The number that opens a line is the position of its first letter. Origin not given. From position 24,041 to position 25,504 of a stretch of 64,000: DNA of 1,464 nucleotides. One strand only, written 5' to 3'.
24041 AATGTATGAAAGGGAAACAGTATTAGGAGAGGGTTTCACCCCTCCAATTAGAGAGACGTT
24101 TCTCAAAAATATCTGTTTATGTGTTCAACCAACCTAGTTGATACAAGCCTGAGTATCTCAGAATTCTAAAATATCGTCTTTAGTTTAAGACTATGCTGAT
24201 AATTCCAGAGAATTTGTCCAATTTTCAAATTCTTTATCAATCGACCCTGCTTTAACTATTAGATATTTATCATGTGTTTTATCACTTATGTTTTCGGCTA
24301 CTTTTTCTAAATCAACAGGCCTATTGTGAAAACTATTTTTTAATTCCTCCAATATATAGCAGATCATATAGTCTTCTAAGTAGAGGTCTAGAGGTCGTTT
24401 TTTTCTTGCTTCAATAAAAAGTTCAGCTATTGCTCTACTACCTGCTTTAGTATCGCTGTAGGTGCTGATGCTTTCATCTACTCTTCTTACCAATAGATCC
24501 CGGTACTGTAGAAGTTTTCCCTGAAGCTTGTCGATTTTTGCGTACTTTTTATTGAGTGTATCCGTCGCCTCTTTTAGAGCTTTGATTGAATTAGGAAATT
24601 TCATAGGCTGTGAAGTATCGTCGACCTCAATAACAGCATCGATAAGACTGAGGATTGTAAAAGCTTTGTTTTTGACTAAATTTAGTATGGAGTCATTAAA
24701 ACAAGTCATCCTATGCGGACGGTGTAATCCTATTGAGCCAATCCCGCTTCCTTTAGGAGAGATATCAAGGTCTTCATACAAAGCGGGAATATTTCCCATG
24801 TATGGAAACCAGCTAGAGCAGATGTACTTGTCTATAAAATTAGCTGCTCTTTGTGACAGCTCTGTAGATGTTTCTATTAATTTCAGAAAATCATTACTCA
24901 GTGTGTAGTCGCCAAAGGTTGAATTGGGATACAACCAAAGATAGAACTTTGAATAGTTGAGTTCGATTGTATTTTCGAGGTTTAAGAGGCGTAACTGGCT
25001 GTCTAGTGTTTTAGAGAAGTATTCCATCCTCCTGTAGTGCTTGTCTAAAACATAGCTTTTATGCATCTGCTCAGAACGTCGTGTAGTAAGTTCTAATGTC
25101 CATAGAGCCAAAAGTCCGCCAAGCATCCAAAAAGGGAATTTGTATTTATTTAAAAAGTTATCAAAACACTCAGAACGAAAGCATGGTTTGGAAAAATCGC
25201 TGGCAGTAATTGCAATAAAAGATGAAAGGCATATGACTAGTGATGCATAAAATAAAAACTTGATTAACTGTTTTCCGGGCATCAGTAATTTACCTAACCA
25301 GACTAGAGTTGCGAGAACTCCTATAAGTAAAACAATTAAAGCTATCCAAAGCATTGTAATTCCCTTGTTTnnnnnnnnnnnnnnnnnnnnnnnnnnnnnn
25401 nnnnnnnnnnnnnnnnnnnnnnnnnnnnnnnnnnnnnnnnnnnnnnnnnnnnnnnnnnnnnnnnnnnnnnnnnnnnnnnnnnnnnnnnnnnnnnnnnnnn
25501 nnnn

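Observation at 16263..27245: A ~10.9 kb AT-rich integrative island in tRNA-Leu(CAG) bounded by an exact 19-bp direct repeat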

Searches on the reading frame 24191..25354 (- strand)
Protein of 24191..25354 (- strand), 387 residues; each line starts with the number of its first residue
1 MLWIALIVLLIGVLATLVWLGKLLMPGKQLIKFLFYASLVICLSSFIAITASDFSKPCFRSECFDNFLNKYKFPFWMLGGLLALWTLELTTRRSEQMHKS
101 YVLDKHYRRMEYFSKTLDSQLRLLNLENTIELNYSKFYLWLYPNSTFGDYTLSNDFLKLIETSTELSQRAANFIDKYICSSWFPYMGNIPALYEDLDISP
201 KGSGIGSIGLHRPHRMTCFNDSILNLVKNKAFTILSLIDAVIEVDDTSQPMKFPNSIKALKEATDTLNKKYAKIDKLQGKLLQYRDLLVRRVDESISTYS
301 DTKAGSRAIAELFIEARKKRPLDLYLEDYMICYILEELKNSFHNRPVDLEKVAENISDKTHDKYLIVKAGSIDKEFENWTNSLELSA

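Call 7: search_protein_families(library=pfam, proteins=[window:24191-25354:-], max_evalue=0.01)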
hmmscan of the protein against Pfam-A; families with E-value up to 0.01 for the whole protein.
window:24191-25354:- (387 aa): 0 families

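Call 9: search_protein_families(library=ncbifam, proteins=[window:24191-25354:-], max_evalue=0.1)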
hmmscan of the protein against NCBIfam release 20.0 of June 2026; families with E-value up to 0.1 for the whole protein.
window:24191-25354:- (387 aa): 1 family
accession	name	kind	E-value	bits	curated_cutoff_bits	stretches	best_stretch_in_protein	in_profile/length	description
NF038235.1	retron_Ec48_2TM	equivalog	0.0059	16.2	65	1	36-175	14-162/219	retron Ec48 family effector membrane protein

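Call 46: search_protein_families(library=padloc, proteins=[window:24191-25354:-], max_evalue=0.01)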
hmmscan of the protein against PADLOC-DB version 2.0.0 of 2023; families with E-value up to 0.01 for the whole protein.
window:24191-25354:- (387 aa): 1 family
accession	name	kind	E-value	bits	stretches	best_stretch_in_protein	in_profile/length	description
PDLC02912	2TM_IV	-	2.4e-07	28.4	1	31-165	14-158/235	-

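Call 47: search_protein_families(library=phrogs, proteins=[window:24191-25354:-], max_evalue=0.01)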
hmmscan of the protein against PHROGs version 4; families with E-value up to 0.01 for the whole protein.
window:24191-25354:- (387 aa): 0 families

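Call 53: search_protein_families(library=pfam, proteins=[window:24191-25354:-], max_evalue=10)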
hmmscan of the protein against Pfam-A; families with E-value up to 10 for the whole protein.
window:24191-25354:- (387 aa): 2 families
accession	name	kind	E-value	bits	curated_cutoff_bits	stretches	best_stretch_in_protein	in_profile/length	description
PF14197.11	Cep57_CLD_2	-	0.1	13.2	27.1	1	257-304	5-52/67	Centrosome localisation domain of PPC89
PF24615.2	Spectrin_Anc-1_2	-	0.14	12.8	28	1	235-283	20-62/105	Nuclear anchorage protein 1, spectrin repeat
